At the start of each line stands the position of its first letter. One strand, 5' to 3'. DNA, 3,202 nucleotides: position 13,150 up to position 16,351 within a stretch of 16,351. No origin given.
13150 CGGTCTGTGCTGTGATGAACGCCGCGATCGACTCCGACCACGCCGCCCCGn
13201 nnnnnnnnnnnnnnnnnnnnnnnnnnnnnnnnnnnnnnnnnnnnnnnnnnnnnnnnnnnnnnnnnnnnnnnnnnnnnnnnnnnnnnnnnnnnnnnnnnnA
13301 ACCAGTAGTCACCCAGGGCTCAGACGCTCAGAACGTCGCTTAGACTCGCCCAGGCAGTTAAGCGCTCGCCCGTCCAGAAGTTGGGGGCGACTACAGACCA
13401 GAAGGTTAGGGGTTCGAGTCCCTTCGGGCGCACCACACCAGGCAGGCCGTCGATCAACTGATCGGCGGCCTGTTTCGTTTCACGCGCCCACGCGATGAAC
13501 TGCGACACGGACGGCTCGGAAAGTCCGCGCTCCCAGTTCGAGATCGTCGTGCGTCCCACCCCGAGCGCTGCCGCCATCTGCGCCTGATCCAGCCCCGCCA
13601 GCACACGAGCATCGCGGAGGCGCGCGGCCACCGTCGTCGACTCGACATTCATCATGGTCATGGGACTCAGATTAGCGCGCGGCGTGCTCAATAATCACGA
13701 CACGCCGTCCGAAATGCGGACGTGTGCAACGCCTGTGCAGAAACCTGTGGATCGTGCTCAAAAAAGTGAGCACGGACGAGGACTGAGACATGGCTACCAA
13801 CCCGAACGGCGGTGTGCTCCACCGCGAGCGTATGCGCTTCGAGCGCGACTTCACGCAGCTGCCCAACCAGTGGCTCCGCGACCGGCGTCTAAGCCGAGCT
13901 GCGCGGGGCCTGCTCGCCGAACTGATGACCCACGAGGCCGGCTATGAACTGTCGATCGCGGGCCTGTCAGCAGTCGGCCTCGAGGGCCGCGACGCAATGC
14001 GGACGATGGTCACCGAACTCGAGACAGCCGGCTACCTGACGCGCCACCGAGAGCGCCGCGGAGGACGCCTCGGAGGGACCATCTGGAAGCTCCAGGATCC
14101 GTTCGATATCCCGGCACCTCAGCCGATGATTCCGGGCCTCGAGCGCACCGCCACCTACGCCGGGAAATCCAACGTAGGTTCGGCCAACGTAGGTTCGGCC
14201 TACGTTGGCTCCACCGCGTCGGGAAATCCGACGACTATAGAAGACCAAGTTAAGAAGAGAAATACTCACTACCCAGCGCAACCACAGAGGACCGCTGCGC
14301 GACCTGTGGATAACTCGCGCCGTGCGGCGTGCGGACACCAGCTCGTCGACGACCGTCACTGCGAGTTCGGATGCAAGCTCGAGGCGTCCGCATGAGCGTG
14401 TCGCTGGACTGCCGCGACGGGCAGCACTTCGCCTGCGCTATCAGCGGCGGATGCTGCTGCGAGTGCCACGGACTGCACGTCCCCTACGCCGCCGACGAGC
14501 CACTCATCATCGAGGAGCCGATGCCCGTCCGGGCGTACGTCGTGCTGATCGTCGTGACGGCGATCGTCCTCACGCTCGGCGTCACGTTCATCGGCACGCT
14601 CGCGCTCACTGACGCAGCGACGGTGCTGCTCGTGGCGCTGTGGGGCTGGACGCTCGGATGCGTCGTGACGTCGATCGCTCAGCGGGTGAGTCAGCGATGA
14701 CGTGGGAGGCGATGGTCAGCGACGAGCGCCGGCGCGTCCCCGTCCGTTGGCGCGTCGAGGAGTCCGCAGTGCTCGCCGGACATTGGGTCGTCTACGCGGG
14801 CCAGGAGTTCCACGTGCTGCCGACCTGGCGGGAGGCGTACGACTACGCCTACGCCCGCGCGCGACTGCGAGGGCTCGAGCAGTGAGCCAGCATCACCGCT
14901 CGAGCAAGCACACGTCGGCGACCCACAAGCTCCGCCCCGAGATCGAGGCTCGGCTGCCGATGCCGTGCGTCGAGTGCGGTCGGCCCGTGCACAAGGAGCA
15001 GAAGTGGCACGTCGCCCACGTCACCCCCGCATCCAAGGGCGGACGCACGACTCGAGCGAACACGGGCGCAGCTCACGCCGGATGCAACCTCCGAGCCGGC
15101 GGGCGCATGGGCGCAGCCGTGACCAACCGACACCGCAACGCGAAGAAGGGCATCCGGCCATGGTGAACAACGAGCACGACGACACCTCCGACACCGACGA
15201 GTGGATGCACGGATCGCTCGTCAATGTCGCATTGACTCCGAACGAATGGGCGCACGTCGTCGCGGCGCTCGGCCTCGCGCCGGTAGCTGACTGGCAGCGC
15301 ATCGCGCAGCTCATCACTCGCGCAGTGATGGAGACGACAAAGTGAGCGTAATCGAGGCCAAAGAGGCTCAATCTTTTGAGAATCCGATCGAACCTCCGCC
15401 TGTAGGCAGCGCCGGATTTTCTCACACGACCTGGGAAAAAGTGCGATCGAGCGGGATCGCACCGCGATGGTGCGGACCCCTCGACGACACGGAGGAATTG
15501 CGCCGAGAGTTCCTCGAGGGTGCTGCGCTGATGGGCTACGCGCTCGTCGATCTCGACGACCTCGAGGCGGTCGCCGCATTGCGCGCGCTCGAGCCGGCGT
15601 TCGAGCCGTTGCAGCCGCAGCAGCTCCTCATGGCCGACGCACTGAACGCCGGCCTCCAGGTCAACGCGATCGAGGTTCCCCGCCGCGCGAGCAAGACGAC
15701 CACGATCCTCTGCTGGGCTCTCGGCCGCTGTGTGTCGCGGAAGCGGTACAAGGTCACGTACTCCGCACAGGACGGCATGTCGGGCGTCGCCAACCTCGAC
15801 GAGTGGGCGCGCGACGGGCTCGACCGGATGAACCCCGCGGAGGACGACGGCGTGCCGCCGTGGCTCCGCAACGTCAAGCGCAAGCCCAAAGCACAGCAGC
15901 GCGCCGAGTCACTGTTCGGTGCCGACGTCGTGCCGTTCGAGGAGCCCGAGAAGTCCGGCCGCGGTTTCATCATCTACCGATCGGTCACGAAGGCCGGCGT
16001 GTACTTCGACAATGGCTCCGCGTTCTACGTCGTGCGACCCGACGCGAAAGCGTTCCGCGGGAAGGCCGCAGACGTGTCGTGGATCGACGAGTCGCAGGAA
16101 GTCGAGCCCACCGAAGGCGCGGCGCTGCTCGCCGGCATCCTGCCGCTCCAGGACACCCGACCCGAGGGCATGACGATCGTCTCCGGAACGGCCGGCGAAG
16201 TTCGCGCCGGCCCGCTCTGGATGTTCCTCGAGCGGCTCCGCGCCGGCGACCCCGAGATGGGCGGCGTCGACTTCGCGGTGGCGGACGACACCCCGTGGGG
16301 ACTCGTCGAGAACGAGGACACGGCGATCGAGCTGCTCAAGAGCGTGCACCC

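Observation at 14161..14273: Iterons, an inverted repeat and an AT-rich block inside the initiator-like gene: candidate internal origin of replication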

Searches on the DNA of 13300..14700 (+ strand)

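Call 7: search_dna_similar(query=window:13300-14700:+, collection=phages, mode=near, max_rows=40)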
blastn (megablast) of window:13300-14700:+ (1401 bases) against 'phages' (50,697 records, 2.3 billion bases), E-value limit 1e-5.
Records with a match: 1; places in all: 1; records where one place covers at least 80% of the query: 0.
Best place of each record, by identity: >=99% 1.
By first word of the organism name: Mycobacterium 1.
By host as written in the record: Mycobacterium smegmatis mc#155 1.
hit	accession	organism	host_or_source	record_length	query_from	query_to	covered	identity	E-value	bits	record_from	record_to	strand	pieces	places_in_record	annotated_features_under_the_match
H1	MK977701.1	Mycobacterium phage Cracklewink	Mycobacterium smegmatis mc#155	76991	100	135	3%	100.0%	1e-8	68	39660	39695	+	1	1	50: immunity repressor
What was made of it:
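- Tried and rejected: Megablast of 13300-14700 against 50,697 phage records found no real relative, only a 36-nt match in a mycobacteriophage repressor gene (call 7).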

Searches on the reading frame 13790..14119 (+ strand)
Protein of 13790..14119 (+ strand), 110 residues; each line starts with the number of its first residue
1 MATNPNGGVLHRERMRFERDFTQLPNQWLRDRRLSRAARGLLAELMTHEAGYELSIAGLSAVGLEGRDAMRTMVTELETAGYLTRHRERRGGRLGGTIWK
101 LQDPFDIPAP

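Call 74: search_protein_representatives(protein=window:13790-14119:+)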
Query: 110 residues. Proteins with E-value up to 0.001 (for the whole library): 8000; up to 1e-10: 689; up to 1e-30: 4. The best 150 are listed.
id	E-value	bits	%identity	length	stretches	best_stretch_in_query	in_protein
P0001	8.9e-67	238.3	100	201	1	1-110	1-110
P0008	7.1e-41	154.9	73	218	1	3-106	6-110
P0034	7.9e-34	132.3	62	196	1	8-109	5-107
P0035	1.0e-32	128.7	58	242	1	2-107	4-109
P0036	5.6e-28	113.4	58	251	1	10-107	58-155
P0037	1.3e-27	112.2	57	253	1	1-106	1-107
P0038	2.7e-27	111.3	55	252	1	12-108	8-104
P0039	2.7e-27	111.2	59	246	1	11-105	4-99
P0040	3.0e-27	111.1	54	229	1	11-109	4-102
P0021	8.6e-27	109.6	60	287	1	11-105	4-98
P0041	1.8e-26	108.6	52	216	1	3-105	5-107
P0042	2.4e-26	108.2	55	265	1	11-110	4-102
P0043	3.6e-26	107.6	46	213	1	2-107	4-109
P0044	3.8e-26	107.6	60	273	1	12-105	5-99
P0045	4.6e-26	107.3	55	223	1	10-105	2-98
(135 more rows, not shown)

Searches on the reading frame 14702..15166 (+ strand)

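Call 8: search_protein_families(library=pfam, proteins=[window:14702-15166:+], max_evalue=0.1)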
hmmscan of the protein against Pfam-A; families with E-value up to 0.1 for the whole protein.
window:14702-15166:+ (154 aa): 2 families
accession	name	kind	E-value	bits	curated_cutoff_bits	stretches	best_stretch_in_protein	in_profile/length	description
PF01844.29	HNH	-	1.2e-08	35.4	21.4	1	89-133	1-45/47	HNH endonuclease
PF14279.12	HNH_5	-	2.2e-05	24.7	27.5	1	89-142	1-53/56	HNH endonuclease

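Call 9: search_protein_families(library=phrogs, proteins=[window:14702-15166:+], max_evalue=0.01)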
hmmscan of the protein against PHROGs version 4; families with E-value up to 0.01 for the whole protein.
window:14702-15166:+ (154 aa): 23 families
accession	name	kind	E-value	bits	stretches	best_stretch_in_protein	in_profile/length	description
phrog_6050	-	DNA, RNA and nucleotide metabolism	2e-07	31.2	1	57-132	283-357/402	HNH endonuclease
phrog_338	-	DNA, RNA and nucleotide metabolism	2.9e-07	31.2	1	58-138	176-265/340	HNH endonuclease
phrog_5718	-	DNA, RNA and nucleotide metabolism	8.6e-07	29.3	1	62-138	104-179/394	HNH endonuclease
phrog_8660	-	DNA, RNA and nucleotide metabolism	1.3e-06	29.6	1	63-145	101-189/196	HNH endonuclease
phrog_2118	-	DNA, RNA and nucleotide metabolism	1.3e-06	29.2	1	61-131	151-220/301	HNH endonuclease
phrog_2214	-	DNA, RNA and nucleotide metabolism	2.4e-06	27.9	1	64-131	171-235/429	HNH endonuclease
phrog_1271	-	DNA, RNA and nucleotide metabolism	3.3e-06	27.7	1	68-143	248-326/361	HNH endonuclease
phrog_16726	-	DNA, RNA and nucleotide metabolism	9.5e-06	26.5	1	72-139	79-147/308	HNH endonuclease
phrog_22048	-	DNA, RNA and nucleotide metabolism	4.4e-05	24.3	1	87-147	1-60/61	HNH endonuclease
phrog_960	-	DNA, RNA and nucleotide metabolism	7.1e-05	22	1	86-148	227-290/991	HNH endonuclease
phrog_9645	-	DNA, RNA and nucleotide metabolism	0.00013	22.7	1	89-136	26-73/168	HNH endonuclease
phrog_1035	-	DNA, RNA and nucleotide metabolism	0.00018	22.5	1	52-136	120-214/271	endonuclease VII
phrog_144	-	DNA, RNA and nucleotide metabolism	0.00025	21.7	1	59-141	59-141/175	HNH endonuclease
phrog_9508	-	DNA, RNA and nucleotide metabolism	0.00094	20.2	1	86-137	20-76/171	HNH endonuclease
phrog_7785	-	DNA, RNA and nucleotide metabolism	0.0013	19.8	1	63-135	47-114/147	HNH endonuclease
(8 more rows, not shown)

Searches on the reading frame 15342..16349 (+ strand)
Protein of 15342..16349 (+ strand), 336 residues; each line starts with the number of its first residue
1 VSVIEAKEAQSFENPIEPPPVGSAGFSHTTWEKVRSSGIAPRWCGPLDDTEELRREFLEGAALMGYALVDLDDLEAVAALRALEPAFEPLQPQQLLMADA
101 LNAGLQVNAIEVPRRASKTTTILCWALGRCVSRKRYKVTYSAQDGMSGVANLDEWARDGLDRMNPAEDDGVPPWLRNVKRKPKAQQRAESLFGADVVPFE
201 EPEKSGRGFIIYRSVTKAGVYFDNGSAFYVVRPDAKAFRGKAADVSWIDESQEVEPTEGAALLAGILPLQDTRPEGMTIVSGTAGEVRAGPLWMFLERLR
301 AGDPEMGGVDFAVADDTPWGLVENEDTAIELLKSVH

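Call 40: search_protein_families(library=phrogs, proteins=[window:15342-16349:+], max_evalue=0.001)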
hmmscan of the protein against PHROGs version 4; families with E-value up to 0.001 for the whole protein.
window:15342-16349:+ (336 aa): 1 family
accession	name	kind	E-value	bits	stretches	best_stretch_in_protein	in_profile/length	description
phrog_9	-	head and packaging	9.5e-07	29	1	211-320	290-403/812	terminase large subunit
